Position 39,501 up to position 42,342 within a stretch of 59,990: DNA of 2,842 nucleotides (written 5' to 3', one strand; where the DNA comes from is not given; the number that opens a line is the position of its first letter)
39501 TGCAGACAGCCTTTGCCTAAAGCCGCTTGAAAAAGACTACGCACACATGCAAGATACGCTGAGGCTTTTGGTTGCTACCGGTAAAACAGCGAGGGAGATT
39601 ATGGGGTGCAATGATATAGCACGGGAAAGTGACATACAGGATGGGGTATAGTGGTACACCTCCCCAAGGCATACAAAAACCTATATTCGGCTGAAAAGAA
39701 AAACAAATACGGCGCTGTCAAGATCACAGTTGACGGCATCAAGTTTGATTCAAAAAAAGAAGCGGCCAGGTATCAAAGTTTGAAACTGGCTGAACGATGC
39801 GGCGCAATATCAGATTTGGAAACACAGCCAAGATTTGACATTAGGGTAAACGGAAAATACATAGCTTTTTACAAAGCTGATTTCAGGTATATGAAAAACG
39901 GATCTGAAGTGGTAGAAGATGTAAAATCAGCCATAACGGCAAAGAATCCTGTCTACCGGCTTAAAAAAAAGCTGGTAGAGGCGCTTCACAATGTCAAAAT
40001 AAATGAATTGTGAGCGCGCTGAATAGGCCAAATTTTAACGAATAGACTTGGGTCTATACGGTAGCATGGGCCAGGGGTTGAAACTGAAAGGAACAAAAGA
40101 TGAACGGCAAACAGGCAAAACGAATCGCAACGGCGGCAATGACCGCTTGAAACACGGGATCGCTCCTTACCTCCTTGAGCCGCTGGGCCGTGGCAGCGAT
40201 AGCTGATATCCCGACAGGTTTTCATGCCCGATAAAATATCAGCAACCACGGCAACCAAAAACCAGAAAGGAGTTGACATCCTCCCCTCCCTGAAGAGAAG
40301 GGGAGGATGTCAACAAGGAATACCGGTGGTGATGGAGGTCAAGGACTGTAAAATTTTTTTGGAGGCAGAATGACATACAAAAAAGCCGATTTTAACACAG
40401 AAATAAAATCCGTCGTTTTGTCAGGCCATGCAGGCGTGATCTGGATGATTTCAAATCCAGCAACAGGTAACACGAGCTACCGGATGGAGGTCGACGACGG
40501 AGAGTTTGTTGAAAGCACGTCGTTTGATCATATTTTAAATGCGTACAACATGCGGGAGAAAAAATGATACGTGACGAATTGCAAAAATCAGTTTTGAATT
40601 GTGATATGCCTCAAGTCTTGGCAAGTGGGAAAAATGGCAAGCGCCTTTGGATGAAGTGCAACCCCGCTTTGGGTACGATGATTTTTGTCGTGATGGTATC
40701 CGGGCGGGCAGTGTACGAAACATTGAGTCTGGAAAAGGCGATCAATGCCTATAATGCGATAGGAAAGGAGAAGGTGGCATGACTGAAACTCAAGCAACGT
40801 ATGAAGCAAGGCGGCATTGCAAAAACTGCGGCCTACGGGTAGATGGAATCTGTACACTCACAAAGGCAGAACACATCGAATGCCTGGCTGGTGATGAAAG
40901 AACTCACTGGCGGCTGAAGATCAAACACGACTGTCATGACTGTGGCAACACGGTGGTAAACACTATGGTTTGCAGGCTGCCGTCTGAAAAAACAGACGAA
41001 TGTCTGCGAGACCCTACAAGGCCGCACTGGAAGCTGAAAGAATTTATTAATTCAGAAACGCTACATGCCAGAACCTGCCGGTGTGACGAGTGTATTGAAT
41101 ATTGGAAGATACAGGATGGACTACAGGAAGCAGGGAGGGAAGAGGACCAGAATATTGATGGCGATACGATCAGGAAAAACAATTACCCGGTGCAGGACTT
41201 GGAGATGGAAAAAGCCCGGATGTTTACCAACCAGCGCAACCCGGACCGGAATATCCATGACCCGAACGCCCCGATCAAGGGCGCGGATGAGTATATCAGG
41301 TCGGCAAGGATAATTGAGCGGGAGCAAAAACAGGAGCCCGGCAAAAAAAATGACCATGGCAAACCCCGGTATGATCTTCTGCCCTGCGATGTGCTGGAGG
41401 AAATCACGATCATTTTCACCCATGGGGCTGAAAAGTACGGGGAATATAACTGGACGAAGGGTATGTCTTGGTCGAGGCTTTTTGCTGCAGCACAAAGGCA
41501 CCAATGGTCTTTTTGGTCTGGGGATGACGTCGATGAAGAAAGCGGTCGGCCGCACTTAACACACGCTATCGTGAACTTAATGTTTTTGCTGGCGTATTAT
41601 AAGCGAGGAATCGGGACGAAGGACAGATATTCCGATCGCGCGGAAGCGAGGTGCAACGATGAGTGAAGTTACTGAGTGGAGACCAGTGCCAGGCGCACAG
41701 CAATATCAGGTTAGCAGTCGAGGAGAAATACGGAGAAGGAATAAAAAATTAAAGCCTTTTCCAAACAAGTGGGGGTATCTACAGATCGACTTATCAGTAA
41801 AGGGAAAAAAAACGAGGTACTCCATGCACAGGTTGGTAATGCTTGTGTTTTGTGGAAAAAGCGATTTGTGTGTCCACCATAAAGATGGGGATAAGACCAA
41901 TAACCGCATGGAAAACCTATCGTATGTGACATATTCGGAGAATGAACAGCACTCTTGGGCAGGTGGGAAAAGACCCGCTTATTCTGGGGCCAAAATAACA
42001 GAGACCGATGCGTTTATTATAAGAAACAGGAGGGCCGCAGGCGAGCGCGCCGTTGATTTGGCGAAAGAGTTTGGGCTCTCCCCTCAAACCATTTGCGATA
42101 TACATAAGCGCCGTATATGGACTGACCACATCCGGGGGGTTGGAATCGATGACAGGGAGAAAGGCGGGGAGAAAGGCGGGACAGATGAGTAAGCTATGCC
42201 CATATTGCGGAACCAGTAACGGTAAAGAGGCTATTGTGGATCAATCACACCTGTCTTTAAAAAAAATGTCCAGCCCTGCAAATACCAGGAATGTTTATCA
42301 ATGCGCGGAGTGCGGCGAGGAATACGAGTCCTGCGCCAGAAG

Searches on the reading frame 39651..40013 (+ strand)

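Call 74: search_protein_families(library=pfam, proteins=[window:39651-40013:+], max_evalue=0.001)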
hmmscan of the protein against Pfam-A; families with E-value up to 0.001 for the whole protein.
window:39651-40013:+ (120 aa): 1 family
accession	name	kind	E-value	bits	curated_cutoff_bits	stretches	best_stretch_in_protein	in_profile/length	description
PF06356.17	DUF1064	-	4.3e-21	75.9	24.7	1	18-111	2-99/117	Protein of unknown function (DUF1064)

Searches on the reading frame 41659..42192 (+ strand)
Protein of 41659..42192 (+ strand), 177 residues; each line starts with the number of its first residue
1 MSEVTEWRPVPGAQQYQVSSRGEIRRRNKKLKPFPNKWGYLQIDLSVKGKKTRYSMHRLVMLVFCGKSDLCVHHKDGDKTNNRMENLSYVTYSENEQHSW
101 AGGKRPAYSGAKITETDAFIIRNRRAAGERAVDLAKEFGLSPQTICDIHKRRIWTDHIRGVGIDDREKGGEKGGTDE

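Call 74: search_protein_families(library=pfam, proteins=[window:41659-42192:+], max_evalue=0.001)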
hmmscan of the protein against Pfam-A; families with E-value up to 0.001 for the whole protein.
window:41659-42192:+ (177 aa): 2 families
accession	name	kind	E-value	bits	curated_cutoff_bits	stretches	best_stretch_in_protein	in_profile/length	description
PF13392.12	HNH_3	-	2.4e-10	40.3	24.8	1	56-96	3-45/46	HNH endonuclease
PF07463.16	NUMOD4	-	1.2e-07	32.2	23.4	1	6-46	2-49/49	NUMOD4 motif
